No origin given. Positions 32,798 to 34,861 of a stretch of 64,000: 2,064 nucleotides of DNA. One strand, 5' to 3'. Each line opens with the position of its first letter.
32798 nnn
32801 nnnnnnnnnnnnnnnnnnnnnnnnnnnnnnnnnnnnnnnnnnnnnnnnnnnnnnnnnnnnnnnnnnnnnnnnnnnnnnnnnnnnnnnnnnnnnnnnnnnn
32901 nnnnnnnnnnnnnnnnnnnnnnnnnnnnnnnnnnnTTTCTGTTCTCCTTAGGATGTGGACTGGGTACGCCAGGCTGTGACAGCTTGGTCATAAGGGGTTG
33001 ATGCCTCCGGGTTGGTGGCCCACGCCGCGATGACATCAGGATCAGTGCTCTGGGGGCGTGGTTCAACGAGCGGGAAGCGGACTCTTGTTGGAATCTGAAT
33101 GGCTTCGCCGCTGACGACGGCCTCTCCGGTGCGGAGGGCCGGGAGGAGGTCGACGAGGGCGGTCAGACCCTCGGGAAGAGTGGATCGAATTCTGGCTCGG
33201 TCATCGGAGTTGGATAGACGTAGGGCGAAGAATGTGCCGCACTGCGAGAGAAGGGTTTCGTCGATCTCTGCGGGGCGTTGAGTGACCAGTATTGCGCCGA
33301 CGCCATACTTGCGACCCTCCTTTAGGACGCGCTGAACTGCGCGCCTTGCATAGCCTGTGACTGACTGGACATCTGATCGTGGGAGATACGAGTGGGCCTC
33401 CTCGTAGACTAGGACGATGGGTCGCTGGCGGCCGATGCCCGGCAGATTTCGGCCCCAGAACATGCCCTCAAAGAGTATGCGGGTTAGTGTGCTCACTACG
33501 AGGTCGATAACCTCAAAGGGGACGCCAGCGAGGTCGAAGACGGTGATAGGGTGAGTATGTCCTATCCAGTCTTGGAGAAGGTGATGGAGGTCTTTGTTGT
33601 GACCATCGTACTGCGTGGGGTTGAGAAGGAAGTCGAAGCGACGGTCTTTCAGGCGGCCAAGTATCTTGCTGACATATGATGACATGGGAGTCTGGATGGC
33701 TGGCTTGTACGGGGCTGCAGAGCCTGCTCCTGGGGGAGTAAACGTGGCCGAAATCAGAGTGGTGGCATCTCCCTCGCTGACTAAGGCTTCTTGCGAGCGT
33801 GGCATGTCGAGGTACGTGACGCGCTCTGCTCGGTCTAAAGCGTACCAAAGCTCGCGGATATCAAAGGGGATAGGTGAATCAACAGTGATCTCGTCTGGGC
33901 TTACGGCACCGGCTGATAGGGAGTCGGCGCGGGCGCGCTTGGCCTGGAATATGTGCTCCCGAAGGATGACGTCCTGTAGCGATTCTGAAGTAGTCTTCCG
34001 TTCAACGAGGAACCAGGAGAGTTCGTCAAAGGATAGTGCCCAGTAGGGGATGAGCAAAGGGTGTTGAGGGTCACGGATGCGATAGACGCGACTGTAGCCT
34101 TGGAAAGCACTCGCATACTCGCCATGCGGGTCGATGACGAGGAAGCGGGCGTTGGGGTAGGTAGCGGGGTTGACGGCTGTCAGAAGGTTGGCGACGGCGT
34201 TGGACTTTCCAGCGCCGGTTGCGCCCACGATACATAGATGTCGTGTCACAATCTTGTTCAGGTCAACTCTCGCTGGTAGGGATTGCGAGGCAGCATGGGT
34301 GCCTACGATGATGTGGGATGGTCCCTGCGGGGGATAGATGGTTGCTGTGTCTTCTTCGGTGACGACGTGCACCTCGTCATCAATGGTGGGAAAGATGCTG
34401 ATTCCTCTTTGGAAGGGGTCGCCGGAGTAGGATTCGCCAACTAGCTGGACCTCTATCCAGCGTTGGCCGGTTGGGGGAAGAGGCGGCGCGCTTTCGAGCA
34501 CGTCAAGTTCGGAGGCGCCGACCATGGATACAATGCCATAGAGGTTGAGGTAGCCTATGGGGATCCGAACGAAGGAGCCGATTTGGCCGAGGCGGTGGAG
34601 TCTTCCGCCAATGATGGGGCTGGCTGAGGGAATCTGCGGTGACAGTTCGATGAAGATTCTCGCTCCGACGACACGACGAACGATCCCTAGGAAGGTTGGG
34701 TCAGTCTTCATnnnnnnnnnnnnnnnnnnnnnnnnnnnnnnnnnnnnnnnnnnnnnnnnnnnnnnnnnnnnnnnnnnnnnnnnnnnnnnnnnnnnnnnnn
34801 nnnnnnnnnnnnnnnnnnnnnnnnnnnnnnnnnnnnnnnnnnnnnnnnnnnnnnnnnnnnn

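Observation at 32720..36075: SIR2-HerA antiphage defence pair with a trailing KTSC-domain gene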

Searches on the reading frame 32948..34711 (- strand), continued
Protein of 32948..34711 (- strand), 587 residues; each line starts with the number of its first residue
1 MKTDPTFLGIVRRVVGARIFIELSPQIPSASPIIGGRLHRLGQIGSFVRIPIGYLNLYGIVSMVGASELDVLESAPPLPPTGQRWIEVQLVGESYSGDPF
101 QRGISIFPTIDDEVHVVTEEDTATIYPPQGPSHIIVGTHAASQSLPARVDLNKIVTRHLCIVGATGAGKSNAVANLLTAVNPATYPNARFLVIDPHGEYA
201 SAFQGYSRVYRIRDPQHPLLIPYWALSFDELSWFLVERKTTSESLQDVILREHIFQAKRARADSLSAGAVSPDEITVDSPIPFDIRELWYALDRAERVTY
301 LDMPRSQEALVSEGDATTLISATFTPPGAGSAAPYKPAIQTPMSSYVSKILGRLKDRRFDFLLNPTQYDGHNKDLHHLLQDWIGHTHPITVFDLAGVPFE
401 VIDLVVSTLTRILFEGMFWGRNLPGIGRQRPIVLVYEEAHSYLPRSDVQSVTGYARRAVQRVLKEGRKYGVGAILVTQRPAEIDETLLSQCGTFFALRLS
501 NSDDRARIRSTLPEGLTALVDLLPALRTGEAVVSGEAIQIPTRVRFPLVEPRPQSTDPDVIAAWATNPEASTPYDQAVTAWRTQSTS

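Call 80: search_protein_families(library=ncbifam, proteins=[window:32948-34711:-], max_evalue=0.001)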
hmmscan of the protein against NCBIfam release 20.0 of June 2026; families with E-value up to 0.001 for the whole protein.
window:32948-34711:- (587 aa): 7 families
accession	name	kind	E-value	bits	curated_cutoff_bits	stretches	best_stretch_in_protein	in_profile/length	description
NF042944.1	HerA_antiphage_2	equivalog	6.3e-79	266.2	850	1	60-566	44-562/576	anti-phage-associated helicase HerA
NF042943.1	HerA_antiphage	equivalog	1.1e-47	162.9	800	2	389-564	396-566/566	anti-phage-associated helicase HerA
NF040937.1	HerA_Thermprot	equivalog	1.7e-34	119.1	800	2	387-568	307-483/487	DNA double-strand break repair helicase HerA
NF040819.1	helicase_HerA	equivalog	1.3e-30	106.4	970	2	430-545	402-513/561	DNA double-strand break repair helicase HerA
NF053655.1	CedD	equivalog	3.5e-16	59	600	2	429-545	418-524/527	DNA-translocating ATPase CedD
NF033849.1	ser_rich_anae_1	subfamily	1.9e-11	42.1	650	1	380-509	968-1100/1163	serine-rich protein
TIGR03925.1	T7SS_EccC_b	equivalog_domain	1.3e-07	30.3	346.55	1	128-200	336-406/564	type VII secretion protein EccCb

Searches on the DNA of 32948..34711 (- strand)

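Call 89: search_dna_similar(query=L051:2752-5990:+, collection=ecoli_genomes, mode=distant, max_rows=10)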
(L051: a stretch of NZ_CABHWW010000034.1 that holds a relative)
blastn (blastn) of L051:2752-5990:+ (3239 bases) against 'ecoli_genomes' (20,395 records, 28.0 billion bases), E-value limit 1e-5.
Records with a match: 3; places in all: 3; records where one place covers at least 80% of the query: 0.
Genomes with a match: 3 of 5426; with a place that covers at least 80% of the query: 0. Places per genome that has any: lowest 1, median 1, highest 1. On chromosomes: 3 places; on plasmids: 0.
Best place of each record, by identity: 60-80% 3.
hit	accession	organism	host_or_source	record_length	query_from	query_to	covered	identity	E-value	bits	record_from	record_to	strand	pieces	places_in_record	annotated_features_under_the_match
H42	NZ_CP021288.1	Escherichia coli strain PA45B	Homo sapiens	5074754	511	612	3%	74.5%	3e-7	68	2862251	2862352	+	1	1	SIR2 family protein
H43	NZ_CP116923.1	Escherichia coli strain MLI104K1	Homo sapiens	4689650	511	612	3%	74.5%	3e-7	68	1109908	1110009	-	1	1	SIR2 family protein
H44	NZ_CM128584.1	Escherichia coli strain 400625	Homo sapiens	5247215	511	612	3%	74.5%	3e-7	68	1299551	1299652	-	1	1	SIR2 family protein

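Call 90: get_annotated_region(hit=H42, flank=5000)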
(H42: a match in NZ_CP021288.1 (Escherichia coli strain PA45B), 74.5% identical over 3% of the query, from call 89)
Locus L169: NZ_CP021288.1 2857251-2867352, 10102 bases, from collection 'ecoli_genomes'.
description: Escherichia coli strain PA45B chromosome, complete genome
organism: Escherichia coli strain PA45B (NCBI taxid 562)
replicon: chromosome; assembly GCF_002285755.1
host: Homo sapiens; source: -; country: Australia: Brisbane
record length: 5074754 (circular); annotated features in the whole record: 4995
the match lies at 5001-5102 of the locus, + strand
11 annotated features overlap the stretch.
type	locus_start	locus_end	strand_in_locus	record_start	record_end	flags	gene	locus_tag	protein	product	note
tmRNA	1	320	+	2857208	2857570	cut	ssrA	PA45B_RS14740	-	transfer-messenger RNA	-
CDS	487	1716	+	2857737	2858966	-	-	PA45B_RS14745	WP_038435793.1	integrase domain-containing protein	-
CDS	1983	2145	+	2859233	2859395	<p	-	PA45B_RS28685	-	tyrosine-type recombinase/integrase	frameshifted; incomplete; partial in the middle of a contig; missing N-terminus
CDS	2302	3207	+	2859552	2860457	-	-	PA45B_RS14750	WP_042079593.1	hypothetical protein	-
CDS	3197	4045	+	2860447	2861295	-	-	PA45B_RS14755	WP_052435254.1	hypothetical protein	-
CDS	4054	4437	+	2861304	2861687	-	-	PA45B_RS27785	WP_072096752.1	hypothetical protein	-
CDS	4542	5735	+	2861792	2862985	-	-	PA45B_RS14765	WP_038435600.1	SIR2 family protein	-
CDS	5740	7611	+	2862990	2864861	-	-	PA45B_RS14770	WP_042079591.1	ATP-binding protein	-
CDS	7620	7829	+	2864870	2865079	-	-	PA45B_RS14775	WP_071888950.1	KTSC domain-containing protein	-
CDS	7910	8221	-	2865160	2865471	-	-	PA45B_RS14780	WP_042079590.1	conjugal transfer protein TraD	-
CDS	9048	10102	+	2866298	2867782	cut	mobQ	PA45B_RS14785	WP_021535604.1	MobQ family relaxase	-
